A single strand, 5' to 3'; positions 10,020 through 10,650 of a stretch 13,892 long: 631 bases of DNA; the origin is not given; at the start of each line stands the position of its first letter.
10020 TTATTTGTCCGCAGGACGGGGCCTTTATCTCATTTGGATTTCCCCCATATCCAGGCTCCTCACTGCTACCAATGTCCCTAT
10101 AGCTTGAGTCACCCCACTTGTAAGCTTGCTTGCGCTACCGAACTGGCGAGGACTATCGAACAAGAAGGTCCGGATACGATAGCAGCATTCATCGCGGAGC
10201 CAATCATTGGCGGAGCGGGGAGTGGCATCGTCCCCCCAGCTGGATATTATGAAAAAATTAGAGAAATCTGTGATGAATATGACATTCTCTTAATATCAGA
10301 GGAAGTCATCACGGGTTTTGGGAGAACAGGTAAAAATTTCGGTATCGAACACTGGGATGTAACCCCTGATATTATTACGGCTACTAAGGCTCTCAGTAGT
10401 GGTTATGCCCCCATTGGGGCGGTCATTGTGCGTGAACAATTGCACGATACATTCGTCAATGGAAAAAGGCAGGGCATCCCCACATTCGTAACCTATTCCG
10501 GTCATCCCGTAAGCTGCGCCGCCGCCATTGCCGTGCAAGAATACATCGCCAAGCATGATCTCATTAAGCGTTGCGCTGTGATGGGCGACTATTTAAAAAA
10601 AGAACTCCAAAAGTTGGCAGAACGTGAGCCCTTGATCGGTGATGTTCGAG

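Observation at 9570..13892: Uncharacterised sulfation operon: class-III aminotransferase, ALS-like ThDP enzyme and two sulfotransferases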

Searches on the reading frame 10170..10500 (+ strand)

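Call 66: search_solved_structures(query=window:10170-10500:+, max_evalue=0.00001, show_alignments=4)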
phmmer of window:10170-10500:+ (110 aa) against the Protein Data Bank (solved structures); distinct sequences matched with E-value up to 0.00001: 179 (the best 60 are shown).
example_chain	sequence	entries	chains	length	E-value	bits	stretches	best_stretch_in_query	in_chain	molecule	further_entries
6fyq_A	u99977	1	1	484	6e-33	116.7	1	1-95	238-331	amine transaminase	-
3gju_A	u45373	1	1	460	2.5e-29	105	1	1-99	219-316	Putative aminotransferase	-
9uvs_A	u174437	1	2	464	1.4e-28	102.6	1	2-98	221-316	Aminotransferase class-III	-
5kr5_A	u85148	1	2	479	2.4e-28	101.9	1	2-101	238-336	4-aminobutyrate transaminase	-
4a6r_A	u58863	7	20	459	3.3e-28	101.4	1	2-98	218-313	OMEGA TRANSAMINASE | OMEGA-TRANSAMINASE | AMINOTRANSFERASE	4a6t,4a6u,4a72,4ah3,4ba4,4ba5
6s54_A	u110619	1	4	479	3.3e-28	101.4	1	1-90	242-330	Aspartate aminotransferase family protein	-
6snu_A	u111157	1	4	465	3.4e-28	101.4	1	2-98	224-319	Aspartate aminotransferase family protein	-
6s4g_A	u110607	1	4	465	3.4e-28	101.4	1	2-98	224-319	Probable aminotransferase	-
7q9x_AAA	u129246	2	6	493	3.7e-28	101.3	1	2-97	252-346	Probable aminotransferase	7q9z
5kqw_A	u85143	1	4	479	4.3e-28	101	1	1-102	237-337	4-aminobutyrate transaminase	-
5kr4_A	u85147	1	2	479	4.3e-28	101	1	2-102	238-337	4-aminobutyrate transaminase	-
5kr6_A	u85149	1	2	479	5.2e-28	100.8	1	1-101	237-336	4-aminobutyrate transaminase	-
6hx9_B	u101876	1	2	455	9.1e-28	100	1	2-94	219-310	Aspartate aminotransferase family protein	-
4uhm_A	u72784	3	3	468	1.3e-27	99.4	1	3-102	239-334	OMEGA AMINO ACID-PYRUVATE AMINOTRANSFERASE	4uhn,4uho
9j4z_A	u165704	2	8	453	2.2e-27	98.7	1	2-92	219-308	Polyamine:pyruvate transaminase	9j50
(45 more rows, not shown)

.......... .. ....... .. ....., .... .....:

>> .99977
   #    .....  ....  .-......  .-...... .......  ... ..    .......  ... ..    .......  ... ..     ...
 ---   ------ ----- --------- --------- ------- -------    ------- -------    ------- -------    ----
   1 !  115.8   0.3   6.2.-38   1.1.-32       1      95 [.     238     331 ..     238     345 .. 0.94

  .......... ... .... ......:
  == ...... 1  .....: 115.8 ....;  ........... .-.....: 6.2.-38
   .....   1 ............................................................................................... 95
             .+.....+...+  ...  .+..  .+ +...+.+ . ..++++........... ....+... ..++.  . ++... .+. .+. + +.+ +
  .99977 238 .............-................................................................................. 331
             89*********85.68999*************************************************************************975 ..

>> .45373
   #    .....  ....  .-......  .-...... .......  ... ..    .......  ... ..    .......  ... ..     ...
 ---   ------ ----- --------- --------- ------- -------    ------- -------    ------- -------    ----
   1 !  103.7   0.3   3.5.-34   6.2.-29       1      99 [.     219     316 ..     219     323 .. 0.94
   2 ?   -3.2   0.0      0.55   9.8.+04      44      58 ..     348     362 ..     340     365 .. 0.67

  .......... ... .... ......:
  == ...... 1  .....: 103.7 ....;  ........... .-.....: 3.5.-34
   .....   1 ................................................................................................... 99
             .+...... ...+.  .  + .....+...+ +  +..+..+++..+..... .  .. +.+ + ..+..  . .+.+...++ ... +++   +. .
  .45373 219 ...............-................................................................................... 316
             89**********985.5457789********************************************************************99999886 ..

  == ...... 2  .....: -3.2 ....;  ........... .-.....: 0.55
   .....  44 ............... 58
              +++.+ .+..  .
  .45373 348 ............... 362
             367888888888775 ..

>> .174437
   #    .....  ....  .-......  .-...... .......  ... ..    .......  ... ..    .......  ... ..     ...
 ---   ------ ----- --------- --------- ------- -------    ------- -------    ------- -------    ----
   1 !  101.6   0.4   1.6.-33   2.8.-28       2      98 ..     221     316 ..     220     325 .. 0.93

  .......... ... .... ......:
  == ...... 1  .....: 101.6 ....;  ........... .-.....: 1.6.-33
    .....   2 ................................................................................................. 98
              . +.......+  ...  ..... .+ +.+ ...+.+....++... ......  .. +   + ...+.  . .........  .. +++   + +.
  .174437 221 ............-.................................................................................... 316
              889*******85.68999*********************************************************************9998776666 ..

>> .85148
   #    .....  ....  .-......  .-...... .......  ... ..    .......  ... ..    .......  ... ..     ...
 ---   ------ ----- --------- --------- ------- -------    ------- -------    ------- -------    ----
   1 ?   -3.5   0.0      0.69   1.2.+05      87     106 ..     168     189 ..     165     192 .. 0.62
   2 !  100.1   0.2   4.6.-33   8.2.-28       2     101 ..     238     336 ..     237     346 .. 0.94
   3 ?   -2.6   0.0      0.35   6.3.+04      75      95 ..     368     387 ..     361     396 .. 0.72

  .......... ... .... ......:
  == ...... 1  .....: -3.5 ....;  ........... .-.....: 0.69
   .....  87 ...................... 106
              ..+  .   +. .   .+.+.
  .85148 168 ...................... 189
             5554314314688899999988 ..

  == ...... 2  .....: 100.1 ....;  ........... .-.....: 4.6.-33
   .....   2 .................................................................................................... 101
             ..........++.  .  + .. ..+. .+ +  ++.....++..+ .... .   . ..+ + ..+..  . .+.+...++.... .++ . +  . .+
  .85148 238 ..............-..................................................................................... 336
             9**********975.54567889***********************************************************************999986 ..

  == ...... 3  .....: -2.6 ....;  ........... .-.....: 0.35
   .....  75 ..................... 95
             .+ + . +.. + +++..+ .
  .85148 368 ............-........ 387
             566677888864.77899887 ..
